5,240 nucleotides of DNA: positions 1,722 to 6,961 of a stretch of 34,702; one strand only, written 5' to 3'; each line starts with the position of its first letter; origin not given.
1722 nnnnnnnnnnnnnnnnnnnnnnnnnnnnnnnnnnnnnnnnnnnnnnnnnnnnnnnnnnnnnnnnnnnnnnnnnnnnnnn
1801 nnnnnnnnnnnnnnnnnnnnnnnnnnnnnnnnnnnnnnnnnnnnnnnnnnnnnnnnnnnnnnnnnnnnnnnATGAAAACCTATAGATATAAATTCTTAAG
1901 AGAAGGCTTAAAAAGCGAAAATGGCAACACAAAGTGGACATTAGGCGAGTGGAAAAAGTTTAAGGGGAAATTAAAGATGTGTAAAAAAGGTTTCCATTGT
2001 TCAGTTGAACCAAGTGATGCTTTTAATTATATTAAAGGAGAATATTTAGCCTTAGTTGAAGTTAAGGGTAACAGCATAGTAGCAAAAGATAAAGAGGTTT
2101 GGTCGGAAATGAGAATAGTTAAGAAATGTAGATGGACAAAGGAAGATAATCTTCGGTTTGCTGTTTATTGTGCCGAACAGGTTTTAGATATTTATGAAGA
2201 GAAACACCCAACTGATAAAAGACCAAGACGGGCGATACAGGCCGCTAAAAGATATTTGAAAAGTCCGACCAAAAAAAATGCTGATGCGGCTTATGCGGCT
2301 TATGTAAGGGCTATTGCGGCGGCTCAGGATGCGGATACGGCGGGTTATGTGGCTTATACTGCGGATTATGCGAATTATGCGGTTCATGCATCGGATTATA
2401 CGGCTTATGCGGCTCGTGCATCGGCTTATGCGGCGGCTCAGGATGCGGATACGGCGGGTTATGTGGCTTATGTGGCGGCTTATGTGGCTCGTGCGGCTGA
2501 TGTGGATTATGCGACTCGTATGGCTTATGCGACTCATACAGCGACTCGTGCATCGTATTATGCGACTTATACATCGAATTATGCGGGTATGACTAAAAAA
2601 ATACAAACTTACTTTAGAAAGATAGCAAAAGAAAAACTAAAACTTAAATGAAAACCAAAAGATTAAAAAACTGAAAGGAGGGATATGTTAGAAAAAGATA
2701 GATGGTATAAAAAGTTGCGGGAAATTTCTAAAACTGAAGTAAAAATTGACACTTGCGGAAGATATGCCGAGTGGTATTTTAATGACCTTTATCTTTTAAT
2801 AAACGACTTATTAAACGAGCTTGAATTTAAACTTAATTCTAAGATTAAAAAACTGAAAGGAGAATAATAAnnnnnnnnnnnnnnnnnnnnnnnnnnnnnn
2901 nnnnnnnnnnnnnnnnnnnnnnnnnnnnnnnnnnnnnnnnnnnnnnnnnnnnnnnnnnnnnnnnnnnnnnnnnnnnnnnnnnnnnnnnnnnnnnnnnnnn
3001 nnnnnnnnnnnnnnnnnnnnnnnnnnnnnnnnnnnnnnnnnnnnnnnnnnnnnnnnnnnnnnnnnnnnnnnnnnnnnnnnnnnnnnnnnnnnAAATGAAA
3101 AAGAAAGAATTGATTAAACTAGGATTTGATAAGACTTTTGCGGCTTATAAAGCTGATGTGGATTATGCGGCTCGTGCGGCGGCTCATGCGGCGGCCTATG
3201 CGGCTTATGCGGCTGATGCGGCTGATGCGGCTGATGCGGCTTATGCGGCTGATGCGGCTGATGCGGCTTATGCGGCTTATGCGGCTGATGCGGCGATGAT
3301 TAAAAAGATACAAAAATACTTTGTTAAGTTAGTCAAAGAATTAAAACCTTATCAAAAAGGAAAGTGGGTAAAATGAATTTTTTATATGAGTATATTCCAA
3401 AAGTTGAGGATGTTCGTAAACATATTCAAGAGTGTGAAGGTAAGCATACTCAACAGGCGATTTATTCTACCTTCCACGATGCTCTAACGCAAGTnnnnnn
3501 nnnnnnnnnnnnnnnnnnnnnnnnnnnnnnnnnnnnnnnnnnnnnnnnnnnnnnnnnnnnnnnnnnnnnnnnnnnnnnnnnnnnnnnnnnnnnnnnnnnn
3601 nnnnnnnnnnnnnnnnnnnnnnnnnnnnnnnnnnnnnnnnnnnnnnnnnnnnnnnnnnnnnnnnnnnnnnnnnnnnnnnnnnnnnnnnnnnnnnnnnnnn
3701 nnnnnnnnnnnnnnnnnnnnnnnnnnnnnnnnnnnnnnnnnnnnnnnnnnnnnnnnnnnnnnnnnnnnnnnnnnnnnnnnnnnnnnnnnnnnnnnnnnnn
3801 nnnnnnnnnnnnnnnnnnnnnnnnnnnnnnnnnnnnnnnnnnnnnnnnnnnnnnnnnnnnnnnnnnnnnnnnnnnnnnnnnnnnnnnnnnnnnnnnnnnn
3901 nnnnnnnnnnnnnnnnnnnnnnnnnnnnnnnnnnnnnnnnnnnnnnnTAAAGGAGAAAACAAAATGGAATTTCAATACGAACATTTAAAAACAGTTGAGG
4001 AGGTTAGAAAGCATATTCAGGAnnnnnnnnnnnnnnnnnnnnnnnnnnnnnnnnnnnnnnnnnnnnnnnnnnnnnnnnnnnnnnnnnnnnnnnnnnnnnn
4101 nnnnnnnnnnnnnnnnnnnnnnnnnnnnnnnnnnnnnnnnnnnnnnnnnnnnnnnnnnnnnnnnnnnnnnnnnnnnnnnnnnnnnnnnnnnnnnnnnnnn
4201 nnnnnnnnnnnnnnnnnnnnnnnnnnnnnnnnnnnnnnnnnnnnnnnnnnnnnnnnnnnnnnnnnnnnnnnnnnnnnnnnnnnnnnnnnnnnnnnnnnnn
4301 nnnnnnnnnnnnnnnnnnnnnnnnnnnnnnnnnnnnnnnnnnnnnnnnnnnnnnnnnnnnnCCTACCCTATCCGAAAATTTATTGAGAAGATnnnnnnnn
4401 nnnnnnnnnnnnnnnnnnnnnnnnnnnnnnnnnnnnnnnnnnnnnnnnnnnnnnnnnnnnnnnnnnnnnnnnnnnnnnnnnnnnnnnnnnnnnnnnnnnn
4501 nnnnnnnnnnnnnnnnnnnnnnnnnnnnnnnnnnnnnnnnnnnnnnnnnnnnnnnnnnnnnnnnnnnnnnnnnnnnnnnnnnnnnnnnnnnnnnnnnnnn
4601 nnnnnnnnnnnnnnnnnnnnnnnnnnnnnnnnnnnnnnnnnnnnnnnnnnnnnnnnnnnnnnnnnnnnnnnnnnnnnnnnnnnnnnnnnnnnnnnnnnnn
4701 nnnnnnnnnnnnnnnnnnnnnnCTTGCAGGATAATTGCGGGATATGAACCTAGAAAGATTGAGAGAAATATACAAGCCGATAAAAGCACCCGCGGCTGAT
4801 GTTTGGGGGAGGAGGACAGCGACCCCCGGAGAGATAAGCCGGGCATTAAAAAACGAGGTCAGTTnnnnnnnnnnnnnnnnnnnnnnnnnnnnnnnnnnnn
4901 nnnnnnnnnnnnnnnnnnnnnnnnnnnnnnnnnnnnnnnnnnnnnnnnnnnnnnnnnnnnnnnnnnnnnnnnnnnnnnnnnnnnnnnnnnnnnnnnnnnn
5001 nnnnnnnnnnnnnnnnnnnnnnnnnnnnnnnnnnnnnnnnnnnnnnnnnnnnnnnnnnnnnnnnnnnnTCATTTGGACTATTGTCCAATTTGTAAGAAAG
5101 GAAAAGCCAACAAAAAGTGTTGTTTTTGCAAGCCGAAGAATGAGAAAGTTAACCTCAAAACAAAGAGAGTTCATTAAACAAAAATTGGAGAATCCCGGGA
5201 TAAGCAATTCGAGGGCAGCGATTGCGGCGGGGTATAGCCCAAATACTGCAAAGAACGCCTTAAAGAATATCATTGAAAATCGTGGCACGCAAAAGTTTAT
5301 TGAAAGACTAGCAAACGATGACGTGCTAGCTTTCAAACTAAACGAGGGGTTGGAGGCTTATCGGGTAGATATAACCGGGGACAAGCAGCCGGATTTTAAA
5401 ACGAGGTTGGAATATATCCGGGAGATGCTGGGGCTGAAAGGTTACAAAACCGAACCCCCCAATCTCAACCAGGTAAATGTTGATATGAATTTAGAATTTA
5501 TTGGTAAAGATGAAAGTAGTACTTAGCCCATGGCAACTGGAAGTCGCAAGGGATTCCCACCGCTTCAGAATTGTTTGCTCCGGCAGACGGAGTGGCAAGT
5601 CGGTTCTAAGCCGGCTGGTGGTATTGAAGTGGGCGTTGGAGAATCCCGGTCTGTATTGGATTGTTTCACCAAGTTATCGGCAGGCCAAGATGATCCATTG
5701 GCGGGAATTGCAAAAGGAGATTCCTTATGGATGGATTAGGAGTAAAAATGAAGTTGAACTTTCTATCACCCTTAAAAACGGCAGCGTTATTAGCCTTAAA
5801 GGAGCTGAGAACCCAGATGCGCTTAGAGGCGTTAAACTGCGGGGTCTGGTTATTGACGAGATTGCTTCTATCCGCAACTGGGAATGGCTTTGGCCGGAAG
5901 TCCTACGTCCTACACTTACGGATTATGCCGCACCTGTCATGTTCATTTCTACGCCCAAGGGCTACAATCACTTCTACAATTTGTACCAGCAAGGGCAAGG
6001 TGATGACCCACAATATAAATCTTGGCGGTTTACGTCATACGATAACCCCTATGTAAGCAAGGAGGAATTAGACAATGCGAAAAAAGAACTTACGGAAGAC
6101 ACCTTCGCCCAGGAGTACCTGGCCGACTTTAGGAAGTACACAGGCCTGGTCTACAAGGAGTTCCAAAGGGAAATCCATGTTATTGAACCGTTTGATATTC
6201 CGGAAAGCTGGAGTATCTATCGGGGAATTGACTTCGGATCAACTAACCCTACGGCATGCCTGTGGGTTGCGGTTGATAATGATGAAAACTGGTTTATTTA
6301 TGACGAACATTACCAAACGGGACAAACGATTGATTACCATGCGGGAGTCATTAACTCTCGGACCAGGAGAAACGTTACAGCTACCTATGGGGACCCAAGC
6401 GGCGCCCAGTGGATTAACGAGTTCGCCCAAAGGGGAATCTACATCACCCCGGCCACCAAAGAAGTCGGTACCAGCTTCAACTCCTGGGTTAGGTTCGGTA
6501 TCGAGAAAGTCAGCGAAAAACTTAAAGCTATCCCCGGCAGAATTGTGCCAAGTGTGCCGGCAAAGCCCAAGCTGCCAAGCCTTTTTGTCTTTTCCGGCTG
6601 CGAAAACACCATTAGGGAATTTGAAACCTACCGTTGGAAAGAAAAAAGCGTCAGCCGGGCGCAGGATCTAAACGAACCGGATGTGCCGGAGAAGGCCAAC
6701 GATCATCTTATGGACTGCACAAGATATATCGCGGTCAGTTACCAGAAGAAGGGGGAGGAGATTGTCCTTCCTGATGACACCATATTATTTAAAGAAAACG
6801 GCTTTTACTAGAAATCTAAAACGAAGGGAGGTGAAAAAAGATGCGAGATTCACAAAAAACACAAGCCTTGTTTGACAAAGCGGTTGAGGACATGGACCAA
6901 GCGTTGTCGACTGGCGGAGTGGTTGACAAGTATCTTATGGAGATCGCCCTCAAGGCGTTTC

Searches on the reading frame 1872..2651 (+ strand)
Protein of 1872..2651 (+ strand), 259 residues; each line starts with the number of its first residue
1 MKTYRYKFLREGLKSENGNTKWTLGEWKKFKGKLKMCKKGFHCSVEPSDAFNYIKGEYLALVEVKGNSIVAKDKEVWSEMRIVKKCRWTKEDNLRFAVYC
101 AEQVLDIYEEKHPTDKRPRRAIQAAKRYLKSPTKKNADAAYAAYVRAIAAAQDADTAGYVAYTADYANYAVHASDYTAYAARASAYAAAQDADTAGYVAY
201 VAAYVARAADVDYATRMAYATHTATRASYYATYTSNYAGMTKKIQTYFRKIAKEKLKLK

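Call 54: search_protein_families(library=phrogs, proteins=[window:1872-2651:+], max_evalue=0.0001)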
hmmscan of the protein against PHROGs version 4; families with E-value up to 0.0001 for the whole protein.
window:1872-2651:+ (259 aa): 2 families
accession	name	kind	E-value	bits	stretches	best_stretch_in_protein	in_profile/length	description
phrog_38757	-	unknown function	1.2e-19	71.5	1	73-184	46-149/170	-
phrog_14105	-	unknown function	8e-07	29.4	1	19-92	24-100/297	-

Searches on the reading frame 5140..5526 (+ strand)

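Call 54: search_protein_families(library=phrogs, proteins=[window:5140-5526:+], max_evalue=0.0001)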
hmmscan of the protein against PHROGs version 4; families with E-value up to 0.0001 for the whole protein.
window:5140-5526:+ (128 aa): 3 families
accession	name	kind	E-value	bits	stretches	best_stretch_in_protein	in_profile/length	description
phrog_17390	-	unknown function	5.4e-08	33.6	1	3-56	2-53/69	-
phrog_641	-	head and packaging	6.5e-08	34.2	1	4-62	3-59/162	terminase small subunit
phrog_51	-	head and packaging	1.1e-07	32.8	1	1-58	86-142/261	terminase small subunit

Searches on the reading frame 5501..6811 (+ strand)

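Call 26: search_protein_families(library=phrogs, proteins=[window:5501-6811:+], max_evalue=0.00001)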
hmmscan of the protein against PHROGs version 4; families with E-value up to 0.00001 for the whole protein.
window:5501-6811:+ (436 aa): 5 families
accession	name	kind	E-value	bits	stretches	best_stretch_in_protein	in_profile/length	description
phrog_2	-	head and packaging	1.6e-55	190.2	1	7-418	265-595/807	terminase large subunit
phrog_5653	-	head and packaging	6.8e-31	108.5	1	214-421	7-187/199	terminase large subunit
phrog_10250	-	head and packaging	1.2e-21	78.5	1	195-412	3-213/228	terminase large subunit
phrog_6672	-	head and packaging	2.6e-12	47.5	1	332-419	53-134/145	terminase large subunit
phrog_7579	-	head and packaging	5.8e-11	43.1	1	9-212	6-215/239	terminase large subunit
